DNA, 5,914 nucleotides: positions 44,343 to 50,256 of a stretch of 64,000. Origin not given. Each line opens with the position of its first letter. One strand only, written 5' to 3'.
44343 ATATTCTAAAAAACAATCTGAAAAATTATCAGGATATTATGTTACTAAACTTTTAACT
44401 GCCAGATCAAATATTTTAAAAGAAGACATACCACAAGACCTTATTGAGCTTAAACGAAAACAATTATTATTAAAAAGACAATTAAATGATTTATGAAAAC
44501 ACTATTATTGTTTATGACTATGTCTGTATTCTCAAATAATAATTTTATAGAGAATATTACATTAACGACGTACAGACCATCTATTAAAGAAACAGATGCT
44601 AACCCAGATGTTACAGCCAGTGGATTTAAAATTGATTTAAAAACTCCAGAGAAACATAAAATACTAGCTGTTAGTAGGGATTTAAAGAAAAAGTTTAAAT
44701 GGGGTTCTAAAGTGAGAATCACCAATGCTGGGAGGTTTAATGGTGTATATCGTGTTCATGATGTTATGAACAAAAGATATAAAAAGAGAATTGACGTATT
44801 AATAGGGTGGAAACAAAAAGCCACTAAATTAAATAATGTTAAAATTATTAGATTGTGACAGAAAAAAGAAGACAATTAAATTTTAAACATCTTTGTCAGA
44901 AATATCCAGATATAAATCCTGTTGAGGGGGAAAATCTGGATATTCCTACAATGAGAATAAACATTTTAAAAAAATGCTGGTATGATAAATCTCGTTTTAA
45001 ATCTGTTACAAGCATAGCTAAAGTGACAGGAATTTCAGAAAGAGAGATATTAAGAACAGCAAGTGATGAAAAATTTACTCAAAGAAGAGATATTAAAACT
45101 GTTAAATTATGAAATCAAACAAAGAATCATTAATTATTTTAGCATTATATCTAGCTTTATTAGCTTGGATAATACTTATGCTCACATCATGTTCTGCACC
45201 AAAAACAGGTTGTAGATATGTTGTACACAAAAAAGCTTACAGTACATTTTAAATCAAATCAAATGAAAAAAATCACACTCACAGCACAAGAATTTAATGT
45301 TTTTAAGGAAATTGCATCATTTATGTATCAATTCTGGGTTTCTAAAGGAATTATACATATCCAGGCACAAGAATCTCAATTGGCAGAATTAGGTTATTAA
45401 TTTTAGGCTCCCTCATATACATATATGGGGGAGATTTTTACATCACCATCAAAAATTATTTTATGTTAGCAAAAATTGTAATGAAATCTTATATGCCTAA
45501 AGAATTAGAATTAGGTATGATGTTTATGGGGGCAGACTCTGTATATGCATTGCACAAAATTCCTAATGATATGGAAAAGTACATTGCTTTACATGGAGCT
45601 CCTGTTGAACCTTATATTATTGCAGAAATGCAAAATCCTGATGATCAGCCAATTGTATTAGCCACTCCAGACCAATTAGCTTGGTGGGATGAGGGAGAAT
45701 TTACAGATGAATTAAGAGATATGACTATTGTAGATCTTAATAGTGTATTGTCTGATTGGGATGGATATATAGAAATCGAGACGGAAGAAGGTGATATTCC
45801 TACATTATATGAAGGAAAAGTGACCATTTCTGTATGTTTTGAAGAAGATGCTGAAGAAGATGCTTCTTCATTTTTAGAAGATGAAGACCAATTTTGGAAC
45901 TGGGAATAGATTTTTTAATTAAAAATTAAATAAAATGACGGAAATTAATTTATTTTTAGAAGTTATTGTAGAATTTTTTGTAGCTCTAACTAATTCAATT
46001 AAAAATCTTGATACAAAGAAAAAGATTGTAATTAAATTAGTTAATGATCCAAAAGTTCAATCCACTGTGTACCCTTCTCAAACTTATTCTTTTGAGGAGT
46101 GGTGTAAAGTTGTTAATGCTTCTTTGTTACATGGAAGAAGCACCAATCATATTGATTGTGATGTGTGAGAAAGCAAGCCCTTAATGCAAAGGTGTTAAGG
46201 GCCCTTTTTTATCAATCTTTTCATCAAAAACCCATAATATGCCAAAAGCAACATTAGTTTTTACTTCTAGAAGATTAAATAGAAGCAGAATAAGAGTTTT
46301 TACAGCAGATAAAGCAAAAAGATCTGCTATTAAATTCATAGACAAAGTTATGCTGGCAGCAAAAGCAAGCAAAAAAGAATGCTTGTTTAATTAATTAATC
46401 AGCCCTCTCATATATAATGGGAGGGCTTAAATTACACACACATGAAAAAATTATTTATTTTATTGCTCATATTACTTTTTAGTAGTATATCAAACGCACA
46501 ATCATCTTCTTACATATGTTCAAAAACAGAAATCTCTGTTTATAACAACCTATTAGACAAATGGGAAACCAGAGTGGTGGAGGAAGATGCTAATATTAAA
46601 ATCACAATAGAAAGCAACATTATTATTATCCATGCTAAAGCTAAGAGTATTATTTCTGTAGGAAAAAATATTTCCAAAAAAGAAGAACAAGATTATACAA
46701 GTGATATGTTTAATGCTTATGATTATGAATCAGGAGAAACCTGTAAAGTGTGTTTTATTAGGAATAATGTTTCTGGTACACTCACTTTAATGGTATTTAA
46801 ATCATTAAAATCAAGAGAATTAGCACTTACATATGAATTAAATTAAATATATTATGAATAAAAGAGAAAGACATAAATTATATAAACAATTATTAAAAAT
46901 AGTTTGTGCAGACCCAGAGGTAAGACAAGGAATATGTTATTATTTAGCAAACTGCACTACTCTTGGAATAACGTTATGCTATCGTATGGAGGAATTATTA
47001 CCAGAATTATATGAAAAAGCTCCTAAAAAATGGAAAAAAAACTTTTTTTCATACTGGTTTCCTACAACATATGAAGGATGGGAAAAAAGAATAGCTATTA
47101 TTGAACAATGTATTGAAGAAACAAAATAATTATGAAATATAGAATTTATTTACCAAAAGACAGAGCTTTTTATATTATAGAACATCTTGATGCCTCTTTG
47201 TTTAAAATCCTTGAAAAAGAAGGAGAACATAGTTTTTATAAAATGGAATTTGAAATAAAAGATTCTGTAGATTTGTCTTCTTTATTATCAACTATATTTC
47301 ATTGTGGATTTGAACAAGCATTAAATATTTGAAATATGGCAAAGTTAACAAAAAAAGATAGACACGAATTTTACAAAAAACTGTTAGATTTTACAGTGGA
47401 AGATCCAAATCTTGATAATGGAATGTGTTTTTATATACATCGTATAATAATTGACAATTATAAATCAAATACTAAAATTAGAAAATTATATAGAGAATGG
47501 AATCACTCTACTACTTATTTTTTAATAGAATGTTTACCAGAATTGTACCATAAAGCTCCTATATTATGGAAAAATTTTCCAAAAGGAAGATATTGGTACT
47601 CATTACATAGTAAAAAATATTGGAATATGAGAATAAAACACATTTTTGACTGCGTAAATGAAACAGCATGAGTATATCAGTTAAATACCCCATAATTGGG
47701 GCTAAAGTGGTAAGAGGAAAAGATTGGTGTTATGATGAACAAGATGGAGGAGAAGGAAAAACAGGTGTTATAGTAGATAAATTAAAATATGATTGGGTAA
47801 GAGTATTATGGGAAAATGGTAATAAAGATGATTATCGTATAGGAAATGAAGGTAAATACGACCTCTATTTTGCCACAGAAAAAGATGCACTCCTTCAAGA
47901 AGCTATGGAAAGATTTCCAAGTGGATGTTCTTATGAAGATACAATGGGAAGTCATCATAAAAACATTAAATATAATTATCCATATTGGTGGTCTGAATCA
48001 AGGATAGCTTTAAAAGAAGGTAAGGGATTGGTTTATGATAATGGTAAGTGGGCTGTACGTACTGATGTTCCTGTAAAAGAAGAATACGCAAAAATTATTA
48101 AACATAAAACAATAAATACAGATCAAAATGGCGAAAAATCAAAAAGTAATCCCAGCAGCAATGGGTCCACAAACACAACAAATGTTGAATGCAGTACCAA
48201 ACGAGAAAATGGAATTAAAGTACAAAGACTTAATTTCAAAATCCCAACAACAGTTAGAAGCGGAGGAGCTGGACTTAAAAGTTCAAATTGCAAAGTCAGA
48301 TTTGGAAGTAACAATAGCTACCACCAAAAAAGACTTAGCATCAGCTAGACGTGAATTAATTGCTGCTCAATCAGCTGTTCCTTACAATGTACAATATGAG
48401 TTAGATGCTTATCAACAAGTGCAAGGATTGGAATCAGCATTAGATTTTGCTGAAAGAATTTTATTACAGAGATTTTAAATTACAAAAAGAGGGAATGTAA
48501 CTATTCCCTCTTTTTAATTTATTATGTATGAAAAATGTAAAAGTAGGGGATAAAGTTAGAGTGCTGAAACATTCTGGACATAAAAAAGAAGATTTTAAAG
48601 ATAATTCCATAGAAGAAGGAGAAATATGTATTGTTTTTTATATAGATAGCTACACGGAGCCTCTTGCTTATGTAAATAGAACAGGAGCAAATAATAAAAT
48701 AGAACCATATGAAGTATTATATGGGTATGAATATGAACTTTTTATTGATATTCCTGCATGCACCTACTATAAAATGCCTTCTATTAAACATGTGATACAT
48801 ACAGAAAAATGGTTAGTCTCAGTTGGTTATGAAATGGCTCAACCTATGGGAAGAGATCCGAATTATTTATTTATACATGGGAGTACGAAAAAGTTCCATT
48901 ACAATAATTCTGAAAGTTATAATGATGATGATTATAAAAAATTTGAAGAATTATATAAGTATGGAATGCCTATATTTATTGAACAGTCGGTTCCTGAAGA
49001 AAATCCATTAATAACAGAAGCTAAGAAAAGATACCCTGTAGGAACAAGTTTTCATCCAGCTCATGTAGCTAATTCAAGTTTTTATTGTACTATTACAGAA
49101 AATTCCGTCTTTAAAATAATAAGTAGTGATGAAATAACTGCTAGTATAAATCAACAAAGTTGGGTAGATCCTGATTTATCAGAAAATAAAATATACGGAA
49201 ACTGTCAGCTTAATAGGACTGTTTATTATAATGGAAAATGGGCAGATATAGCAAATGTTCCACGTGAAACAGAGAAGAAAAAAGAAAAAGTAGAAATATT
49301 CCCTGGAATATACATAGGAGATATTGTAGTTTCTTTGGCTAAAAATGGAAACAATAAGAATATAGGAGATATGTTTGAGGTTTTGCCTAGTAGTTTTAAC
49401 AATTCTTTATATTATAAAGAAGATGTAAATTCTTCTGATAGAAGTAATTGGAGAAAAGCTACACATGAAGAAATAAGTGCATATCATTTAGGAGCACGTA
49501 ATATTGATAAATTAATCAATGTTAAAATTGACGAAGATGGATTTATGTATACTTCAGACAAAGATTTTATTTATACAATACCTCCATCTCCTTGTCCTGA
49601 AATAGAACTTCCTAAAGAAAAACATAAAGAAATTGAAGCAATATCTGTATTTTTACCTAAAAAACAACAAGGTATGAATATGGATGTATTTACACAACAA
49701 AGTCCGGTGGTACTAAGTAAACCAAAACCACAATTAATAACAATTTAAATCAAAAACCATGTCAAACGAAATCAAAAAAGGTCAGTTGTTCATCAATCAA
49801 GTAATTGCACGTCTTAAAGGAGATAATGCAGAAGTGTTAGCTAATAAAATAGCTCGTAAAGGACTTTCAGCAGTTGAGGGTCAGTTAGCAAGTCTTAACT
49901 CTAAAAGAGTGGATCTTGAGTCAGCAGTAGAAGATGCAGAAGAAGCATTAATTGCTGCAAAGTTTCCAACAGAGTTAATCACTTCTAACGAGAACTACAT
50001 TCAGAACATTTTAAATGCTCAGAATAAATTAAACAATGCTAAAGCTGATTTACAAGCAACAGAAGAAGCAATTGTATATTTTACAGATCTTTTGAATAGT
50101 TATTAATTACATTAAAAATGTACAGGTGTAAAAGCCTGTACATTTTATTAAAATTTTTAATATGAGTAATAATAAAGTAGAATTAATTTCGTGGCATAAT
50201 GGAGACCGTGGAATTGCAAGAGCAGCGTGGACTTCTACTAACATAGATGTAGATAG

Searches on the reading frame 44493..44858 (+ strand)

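Call 72: search_protein_families(library=phrogs, proteins=[window:44493-44858:+], max_evalue=0.001)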
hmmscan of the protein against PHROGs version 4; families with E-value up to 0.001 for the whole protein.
window:44493-44858:+ (121 aa): 3 families
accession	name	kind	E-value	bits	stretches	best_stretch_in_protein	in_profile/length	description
phrog_21574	-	unknown function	1.6e-18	67.9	1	5-120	8-123/125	-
phrog_31893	-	unknown function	7e-08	33.5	1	24-116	59-151/161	-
phrog_24247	-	unknown function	1.3e-07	32.8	1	34-108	5-80/116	-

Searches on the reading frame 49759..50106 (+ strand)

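Call 72: search_protein_families(library=phrogs, proteins=[window:49759-50106:+], max_evalue=0.001)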
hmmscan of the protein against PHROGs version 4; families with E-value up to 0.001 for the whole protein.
window:49759-50106:+ (115 aa): 1 family
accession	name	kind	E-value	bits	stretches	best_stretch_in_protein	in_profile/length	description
phrog_30482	-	unknown function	1.1e-06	29.8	1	10-111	8-109/116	-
